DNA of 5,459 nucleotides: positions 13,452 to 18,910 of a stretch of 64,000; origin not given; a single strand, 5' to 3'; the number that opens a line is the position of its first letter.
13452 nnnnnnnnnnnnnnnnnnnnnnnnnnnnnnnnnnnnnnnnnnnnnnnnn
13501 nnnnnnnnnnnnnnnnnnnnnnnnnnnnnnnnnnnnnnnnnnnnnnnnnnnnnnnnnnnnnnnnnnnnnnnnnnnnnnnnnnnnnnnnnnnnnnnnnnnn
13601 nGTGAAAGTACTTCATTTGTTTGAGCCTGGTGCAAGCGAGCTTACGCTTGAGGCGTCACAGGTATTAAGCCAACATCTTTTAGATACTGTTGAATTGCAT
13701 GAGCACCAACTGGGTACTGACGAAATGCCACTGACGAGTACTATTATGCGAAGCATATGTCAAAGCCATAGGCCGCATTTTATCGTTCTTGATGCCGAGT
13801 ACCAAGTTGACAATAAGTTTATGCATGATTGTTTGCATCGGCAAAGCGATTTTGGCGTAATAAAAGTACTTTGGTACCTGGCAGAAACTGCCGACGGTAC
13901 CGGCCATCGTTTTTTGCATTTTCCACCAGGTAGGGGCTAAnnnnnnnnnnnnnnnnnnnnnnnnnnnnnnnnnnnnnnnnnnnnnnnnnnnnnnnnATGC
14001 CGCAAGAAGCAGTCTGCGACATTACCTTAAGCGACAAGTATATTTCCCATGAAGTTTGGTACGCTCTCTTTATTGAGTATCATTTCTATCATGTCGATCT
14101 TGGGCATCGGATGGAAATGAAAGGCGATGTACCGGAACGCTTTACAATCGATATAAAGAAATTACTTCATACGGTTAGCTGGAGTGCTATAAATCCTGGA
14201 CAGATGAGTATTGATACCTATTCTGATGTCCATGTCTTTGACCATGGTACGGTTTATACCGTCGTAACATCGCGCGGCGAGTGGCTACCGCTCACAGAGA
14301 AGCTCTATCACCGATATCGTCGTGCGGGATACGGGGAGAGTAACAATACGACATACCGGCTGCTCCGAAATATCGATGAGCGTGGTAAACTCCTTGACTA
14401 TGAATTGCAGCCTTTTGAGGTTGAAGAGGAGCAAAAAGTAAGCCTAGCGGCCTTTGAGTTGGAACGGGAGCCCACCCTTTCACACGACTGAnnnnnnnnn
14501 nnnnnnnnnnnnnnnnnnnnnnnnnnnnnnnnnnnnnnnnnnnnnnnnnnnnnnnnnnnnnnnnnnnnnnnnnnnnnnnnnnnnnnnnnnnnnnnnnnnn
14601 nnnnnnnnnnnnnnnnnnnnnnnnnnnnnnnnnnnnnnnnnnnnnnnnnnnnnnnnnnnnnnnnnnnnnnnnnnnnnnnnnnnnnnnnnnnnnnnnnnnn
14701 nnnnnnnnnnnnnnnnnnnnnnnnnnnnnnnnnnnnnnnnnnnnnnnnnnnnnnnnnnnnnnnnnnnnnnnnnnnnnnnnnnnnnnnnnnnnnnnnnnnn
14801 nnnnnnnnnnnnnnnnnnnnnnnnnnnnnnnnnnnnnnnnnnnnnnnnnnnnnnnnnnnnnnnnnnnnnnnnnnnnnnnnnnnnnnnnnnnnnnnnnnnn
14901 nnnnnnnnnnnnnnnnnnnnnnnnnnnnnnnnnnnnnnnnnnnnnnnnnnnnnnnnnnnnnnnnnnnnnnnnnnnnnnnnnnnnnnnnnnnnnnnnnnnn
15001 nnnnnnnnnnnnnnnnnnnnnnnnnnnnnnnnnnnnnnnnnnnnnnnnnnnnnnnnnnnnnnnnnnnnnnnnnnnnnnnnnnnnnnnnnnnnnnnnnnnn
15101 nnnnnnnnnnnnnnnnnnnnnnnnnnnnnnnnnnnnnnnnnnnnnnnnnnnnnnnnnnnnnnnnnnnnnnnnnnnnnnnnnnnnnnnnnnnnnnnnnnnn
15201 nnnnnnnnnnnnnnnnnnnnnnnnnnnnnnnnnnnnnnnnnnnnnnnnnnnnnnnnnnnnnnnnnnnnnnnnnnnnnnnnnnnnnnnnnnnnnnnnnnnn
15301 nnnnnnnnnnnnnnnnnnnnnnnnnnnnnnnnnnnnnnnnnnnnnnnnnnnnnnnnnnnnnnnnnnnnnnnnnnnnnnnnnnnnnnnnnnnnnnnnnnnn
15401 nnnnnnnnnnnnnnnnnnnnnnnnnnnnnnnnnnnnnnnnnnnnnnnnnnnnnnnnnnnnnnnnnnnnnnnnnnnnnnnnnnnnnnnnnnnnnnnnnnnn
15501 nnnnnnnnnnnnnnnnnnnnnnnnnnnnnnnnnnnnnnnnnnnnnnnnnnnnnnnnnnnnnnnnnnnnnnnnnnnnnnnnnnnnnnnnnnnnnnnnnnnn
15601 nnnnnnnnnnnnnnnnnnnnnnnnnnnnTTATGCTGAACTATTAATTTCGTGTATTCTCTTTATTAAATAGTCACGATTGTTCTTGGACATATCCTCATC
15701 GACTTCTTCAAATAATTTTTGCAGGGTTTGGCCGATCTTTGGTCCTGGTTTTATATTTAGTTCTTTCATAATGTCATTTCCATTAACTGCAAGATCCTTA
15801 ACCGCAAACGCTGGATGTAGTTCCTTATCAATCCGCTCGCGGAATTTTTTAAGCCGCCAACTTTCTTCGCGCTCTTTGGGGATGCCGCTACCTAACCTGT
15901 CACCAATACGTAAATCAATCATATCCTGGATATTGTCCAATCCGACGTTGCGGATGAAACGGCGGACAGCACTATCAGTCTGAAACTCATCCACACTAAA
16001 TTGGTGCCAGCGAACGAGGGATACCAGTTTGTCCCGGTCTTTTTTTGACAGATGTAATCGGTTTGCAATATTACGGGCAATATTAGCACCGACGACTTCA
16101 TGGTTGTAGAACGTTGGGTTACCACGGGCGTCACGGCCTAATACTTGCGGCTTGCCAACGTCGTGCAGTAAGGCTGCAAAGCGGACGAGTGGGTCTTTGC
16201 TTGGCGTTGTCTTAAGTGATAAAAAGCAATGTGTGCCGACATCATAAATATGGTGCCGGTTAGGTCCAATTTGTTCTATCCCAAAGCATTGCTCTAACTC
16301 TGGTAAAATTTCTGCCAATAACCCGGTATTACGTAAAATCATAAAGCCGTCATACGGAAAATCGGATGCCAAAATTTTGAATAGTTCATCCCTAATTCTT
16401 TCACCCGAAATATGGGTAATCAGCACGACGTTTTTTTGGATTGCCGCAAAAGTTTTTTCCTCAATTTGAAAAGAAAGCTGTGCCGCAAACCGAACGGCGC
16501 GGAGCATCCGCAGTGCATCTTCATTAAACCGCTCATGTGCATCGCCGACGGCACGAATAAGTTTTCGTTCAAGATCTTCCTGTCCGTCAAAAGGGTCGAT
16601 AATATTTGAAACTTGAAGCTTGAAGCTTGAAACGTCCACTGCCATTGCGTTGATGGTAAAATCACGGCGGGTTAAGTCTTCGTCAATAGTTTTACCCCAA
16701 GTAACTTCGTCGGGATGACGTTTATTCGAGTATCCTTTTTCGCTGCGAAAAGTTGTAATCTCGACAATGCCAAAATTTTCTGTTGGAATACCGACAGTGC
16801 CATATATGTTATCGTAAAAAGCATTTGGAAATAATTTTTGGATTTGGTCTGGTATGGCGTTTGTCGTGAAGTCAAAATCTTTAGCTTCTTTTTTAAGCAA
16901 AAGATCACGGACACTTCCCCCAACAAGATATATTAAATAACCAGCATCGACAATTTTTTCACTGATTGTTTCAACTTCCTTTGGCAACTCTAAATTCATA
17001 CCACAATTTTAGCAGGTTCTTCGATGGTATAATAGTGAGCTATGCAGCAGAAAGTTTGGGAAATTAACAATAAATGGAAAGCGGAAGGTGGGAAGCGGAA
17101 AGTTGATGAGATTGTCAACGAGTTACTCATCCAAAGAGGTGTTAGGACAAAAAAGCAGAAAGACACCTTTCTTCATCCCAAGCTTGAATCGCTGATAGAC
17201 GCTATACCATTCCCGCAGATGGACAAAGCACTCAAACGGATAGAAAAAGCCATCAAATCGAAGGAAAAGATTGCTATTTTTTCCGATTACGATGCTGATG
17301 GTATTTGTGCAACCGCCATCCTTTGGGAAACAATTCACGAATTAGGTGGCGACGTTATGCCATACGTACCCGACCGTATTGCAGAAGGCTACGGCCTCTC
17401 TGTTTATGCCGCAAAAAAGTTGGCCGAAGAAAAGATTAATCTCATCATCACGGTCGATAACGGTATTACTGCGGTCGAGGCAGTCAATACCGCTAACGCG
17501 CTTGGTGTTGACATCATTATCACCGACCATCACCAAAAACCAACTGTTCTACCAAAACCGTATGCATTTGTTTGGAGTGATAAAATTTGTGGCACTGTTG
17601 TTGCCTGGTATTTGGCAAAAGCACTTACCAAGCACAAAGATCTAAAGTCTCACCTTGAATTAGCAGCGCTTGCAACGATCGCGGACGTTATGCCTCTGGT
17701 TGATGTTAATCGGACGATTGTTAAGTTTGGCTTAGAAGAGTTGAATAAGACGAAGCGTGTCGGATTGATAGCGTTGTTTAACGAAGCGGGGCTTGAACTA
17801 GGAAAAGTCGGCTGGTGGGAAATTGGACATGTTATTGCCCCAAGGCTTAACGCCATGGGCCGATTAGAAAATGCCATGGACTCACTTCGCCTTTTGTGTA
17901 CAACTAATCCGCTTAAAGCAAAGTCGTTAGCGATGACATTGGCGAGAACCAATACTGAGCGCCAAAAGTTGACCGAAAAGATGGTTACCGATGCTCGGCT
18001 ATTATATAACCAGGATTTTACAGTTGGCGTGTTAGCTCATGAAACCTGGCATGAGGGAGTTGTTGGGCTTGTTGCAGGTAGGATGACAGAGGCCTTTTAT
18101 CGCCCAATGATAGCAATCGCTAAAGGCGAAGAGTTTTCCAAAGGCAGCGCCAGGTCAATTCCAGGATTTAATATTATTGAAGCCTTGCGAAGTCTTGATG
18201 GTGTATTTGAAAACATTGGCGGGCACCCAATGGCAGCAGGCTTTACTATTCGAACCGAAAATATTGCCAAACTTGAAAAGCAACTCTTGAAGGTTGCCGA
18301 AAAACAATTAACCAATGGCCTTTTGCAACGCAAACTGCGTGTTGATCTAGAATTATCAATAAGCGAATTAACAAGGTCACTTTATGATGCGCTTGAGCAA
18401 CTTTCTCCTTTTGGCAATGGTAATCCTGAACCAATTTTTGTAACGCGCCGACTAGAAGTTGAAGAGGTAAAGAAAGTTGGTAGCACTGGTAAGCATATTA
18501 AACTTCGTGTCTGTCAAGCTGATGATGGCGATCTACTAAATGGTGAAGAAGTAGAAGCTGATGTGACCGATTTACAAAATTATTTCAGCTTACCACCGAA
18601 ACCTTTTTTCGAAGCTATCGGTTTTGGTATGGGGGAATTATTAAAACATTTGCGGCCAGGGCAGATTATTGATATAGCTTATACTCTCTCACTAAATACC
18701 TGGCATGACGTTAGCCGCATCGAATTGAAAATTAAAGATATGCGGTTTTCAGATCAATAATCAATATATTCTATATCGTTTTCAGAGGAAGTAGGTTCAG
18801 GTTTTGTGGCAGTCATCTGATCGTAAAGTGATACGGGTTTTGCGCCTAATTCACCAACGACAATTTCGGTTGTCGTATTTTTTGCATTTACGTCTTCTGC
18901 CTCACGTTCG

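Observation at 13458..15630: Three-gene ORFan cassette with its own consensus promoters and terminators, inserted in a housekeeping block between secF and a CCA-type gene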

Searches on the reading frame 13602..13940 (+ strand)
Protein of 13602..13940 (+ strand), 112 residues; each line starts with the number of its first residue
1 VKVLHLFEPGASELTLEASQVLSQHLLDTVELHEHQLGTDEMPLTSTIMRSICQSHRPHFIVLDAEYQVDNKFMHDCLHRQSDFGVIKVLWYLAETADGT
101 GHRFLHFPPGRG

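Call 4: search_protein_families(library=pfam, proteins=[window:13602-13940:+], max_evalue=1)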
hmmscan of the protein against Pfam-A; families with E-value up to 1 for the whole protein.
window:13602-13940:+ (112 aa): 0 families

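Call 5: search_protein_families(library=phrogs, proteins=[window:13602-13940:+], max_evalue=1)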
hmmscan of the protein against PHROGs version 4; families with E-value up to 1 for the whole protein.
window:13602-13940:+ (112 aa): 0 families

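Call 9: find_homologous_proteins(query=window:13602-13940:+)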
Query window:13602-13940:+ (112 aa): 1 proteins with E <= 0.001 among 4 candidates.
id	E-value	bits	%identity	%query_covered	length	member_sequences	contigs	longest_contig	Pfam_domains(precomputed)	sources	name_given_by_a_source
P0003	5.9e-71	254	100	100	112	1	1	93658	-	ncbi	-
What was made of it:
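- The NCBI annotation calls it a gene (call 9).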

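Call 26: search_protein_families(library=padloc, proteins=[window:13602-13940:+], max_evalue=1)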
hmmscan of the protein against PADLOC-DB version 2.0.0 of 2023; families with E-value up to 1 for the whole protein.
window:13602-13940:+ (112 aa): 0 families

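Call 27: search_protein_families(library=ncbifam, proteins=[window:13602-13940:+], max_evalue=1)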
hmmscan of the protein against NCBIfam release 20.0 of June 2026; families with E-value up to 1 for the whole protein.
window:13602-13940:+ (112 aa): 0 families
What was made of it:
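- Tried and rejected: Pfam, PHROGs, NCBIfam and PADLOC scans of the three proteins gave nothing usable (calls 4, 5, 26, 27).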

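Call 57: search_dna_similar(query=P0003, collection=phages, mode=protein, max_evalue=1, max_rows=10)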
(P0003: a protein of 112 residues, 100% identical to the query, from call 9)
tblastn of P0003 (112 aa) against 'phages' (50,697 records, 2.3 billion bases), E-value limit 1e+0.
No match.

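Call 59: search_solved_structures(query=P0003, max_evalue=10)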
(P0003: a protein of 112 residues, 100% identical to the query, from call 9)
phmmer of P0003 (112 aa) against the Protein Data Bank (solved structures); distinct sequences matched with E-value up to 10: 0.

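Call 85: find_related_loci(query=P0003, collection=viral_contigs, flank=5000)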
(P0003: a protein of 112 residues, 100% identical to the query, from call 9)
Query P0003 (112 aa) in viral_contigs; peptide patterns used: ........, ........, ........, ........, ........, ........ (x = any residue, [..] = any of these).
8 stretches matched a pattern, but none encodes a relative of the query by tblastn (E <= 1e-3).

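Call 107: search_dna_similar(query=P0003, collection=plasmids, mode=protein, max_evalue=0.01, max_rows=10)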
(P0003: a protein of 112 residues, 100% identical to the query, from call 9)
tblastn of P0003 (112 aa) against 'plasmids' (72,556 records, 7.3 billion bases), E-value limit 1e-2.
No match.
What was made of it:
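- There is no homologue anywhere (calls 9, 57, 59, 85, 107).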

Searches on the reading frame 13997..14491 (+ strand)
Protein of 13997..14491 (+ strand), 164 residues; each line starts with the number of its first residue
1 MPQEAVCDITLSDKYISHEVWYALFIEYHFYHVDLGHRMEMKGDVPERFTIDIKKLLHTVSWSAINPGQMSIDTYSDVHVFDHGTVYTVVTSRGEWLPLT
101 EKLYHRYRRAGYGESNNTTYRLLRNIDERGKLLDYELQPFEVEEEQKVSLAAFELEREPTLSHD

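Call 4: search_protein_families(library=pfam, proteins=[window:13997-14491:+], max_evalue=1)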
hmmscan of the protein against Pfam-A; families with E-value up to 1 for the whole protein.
window:13997-14491:+ (164 aa): 1 family
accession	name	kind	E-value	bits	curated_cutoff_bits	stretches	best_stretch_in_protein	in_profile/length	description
PF00112.29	Peptidase_C1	-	0.29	11.6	20.7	1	65-125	134-188/220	Papain family cysteine protease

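Call 5: search_protein_families(library=phrogs, proteins=[window:13997-14491:+], max_evalue=1)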
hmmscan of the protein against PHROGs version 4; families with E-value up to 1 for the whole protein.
window:13997-14491:+ (164 aa): 0 families

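Call 8: find_homologous_proteins(query=window:13997-14491:+)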
Query window:13997-14491:+ (164 aa): 1 proteins with E <= 0.001 among 9 candidates.
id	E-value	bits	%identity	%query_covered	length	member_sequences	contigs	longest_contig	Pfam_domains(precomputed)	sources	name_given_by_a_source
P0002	1.1e-107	375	100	100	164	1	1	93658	-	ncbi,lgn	-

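Call 26: search_protein_families(library=padloc, proteins=[window:13997-14491:+], max_evalue=1)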
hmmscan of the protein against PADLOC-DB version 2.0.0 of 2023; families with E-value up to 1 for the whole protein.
window:13997-14491:+ (164 aa): 0 families

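Call 27: search_protein_families(library=ncbifam, proteins=[window:13997-14491:+], max_evalue=1)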
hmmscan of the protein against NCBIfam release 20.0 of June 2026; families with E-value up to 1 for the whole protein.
window:13997-14491:+ (164 aa): 0 families

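Call 56: search_dna_similar(query=P0002, collection=phages, mode=protein, max_evalue=1, max_rows=10)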
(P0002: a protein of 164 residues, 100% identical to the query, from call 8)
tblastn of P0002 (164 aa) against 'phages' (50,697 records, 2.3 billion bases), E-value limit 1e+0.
Records with a match: 38; places in all: 38; records where one place covers at least 80% of the query: 0.
Best place of each record, by identity: <60% 38.
By first word of the organism name: Klebsiella 29; Cronobacter 2; Escherichia 2; Proteus 2; Raoultella 2; Enterobacter 1.
By host as written in the record: Klebsiella pneumoniae 12; Klebsiella pneumoniae K23 7; - 4; Cronobacter sakazakii 2; Klebsiella pneumoniae M-9 2; Proteus mirabilis 2; Klebsiella sp. 2; Raoultella ornithinolytica 2; and 5 more.
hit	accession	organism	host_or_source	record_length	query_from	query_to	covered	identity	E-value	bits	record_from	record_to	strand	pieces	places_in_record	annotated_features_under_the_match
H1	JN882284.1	Cronobacter phage vB_CsaM_GAP31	Cronobacter sakazakii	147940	63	117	34%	36.4%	3e-1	37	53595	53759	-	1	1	ATP-dependent protease subunit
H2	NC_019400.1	Cronobacter phage vB_CsaM_GAP31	Cronobacter sakazakii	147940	63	117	34%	36.4%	3e-1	37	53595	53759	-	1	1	ATP-dependent protease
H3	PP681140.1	Enterobacter phage EC152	Enterobacter cloacae CEMTC2064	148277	63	117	34%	36.4%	3e-1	37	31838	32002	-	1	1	Clp protease-like protein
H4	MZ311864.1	Escherichia phage vB_EcoM_LNA4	Escherichia coli ST131 O25b:H4:K1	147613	63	117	34%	36.4%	3e-1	37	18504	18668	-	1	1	record has no annotation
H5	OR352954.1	Escherichia phage AV124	Escherichia coli ESBL033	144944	63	135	45%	26.0%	2e-1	37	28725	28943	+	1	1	Clp protease-like protein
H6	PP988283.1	Klebsiella phage KpS11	Klebsiella pneumoniae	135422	63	135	45%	24.7%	6e-1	36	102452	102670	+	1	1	Clp protease-like protein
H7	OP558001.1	Klebsiella phage vB_KpnM_NDO71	Klebsiella pneumoniae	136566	63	135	45%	24.7%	6e-1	36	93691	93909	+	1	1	putative ATP-dependent protease subunit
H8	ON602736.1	Klebsiella phage VLCpiM5a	Klebsiella pneumoniae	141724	63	135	45%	24.7%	6e-1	36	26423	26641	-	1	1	ATP-dependent protease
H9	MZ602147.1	Klebsiella phage vB_KpnM_VIK251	Klebsiella pneumoniae Kp25-1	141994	63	135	45%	24.7%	6e-1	36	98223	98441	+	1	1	ATP-dependent protease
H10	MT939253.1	Klebsiella phage vB_KpnM_Seu621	Klebsiella pneumoniae K23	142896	63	135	45%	24.7%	6e-1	36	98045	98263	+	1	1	putative ATP-dependent protease subunit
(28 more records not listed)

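Call 58: search_solved_structures(query=P0002, max_evalue=10)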
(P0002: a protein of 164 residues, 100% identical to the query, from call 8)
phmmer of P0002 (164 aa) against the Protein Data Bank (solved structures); distinct sequences matched with E-value up to 10: 3.
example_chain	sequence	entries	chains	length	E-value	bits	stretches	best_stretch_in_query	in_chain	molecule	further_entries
6f0t_A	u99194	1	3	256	0.06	16.7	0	60-92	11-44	Pizza6-SFW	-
8crx_m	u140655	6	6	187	0.78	13.1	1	79-108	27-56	50S ribosomal protein L17 | Large ribosomal subunit protein bL17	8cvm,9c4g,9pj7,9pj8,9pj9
3ww8_A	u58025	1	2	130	1.6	12.1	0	66-92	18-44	Pizza3 protein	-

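Call 84: find_related_loci(query=P0002, collection=viral_contigs, flank=5000)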
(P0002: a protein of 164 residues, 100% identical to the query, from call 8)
Query P0002 (164 aa) in viral_contigs; peptide patterns used: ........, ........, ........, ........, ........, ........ (x = any residue, [..] = any of these).
7 stretches matched a pattern, but none encodes a relative of the query by tblastn (E <= 1e-3).

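Call 106: search_dna_similar(query=P0002, collection=plasmids, mode=protein, max_evalue=0.01, max_rows=10)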
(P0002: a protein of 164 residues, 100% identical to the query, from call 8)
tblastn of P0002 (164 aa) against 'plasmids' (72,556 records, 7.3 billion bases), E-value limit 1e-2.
No match.

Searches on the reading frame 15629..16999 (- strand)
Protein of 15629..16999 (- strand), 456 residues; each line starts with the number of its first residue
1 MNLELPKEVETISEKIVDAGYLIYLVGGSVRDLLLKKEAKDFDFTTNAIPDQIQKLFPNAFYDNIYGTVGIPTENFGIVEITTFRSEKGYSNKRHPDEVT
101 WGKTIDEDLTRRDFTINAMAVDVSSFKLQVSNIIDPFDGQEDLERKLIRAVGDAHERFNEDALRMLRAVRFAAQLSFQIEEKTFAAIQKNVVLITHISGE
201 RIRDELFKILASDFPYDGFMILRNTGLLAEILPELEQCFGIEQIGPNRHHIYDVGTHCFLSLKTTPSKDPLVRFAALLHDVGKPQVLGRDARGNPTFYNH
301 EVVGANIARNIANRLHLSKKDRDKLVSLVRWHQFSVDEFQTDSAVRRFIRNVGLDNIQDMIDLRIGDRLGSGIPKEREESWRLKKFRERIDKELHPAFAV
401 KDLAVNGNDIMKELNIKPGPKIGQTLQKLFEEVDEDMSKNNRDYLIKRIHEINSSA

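Call 4: search_protein_families(library=pfam, proteins=[window:15629-16999:-], max_evalue=1)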
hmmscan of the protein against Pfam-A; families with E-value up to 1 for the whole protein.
window:15629-16999:- (456 aa): 4 families
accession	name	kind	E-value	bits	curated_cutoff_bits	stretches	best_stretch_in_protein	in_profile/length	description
PF01743.26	PolyA_pol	-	3.8e-35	121.4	23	1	23-149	1-126/126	Poly A polymerase head domain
PF12627.12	PolyA_pol_RNAbd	-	4.4e-21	74.9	22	1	177-237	2-62/64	Probable RNA and SrmB- binding site of polymerase A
PF01966.28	HD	-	1.9e-09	38.2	22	1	267-337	22-90/116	HD domain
PF13735.12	tRNA_NucTran2_2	-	1.6e-08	35.1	27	1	399-447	99-147/149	tRNA nucleotidyltransferase domain 2 putative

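Call 60: find_related_loci(query=window:15629-16999:-, collection=metagenome_contigs, flank=8000)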
Query window:15629-16999:- (456 aa) in metagenome_contigs; peptide patterns used: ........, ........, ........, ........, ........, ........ (x = any residue, [..] = any of these).
129 stretches matched a pattern; 25 encode a relative of the query (tblastn E <= 1e-3); 25 distinct loci.
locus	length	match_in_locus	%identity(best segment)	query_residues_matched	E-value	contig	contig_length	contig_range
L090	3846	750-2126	60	5-456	0e+0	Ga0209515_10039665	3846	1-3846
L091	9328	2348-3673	59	5-452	5e-180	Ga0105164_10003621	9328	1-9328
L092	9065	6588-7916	59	5-453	3e-180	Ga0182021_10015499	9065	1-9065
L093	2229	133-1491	58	1-454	0e+0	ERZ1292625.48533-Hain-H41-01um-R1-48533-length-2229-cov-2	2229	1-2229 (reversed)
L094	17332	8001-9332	58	5-452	4e-176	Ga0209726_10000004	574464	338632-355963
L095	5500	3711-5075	58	4-452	2e-179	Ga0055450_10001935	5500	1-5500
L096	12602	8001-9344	57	4-452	1e-174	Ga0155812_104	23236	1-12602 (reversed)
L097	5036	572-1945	57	5-451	3e-178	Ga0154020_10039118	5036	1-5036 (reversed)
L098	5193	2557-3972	55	4-456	6e-177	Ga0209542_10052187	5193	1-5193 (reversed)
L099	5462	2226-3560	57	5-453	1e-173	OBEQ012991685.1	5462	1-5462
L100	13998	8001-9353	57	1-452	4e-170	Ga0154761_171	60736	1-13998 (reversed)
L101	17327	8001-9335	55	3-453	1e-167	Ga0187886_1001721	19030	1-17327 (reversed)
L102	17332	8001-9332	57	3-452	2e-167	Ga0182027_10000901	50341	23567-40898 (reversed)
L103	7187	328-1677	54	1-455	1e-164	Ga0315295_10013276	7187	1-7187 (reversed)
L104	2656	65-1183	59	79-453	2e-160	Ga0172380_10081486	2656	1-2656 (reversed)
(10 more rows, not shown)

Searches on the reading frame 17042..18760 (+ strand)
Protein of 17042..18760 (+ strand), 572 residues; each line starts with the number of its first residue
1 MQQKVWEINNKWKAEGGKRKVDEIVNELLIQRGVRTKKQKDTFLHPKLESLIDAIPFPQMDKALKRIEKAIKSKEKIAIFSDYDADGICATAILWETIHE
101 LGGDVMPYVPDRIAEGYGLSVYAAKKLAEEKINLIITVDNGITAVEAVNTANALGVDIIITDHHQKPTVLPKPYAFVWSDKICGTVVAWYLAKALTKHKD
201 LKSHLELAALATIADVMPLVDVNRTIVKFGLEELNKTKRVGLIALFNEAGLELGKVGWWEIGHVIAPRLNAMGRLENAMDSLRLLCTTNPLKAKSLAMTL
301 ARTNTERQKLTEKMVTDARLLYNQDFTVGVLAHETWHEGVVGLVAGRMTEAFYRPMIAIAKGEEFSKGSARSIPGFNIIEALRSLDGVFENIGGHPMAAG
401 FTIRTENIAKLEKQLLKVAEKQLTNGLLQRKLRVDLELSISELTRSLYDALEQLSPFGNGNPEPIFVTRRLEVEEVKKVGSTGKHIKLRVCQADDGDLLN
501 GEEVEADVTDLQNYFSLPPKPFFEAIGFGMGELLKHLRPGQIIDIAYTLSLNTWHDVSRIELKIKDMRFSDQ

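Call 92: search_protein_families(library=pfam, proteins=[window:17042-18760:+], max_evalue=0.001)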
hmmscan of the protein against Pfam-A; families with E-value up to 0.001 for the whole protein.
window:17042-18760:+ (572 aa): 3 families
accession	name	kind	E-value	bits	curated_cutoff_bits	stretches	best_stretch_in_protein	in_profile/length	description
PF17768.7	RecJ_OB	-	5.3e-28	97.7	27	2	434-494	1-61/107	RecJ OB domain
PF01368.27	DHH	-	1.1e-21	77.8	28.1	1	76-211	1-124/125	DHH family, N-terminal domain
PF02272.25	DHHA1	-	7.7e-14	52.4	25.9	1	328-418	6-99/102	DHHA1 domain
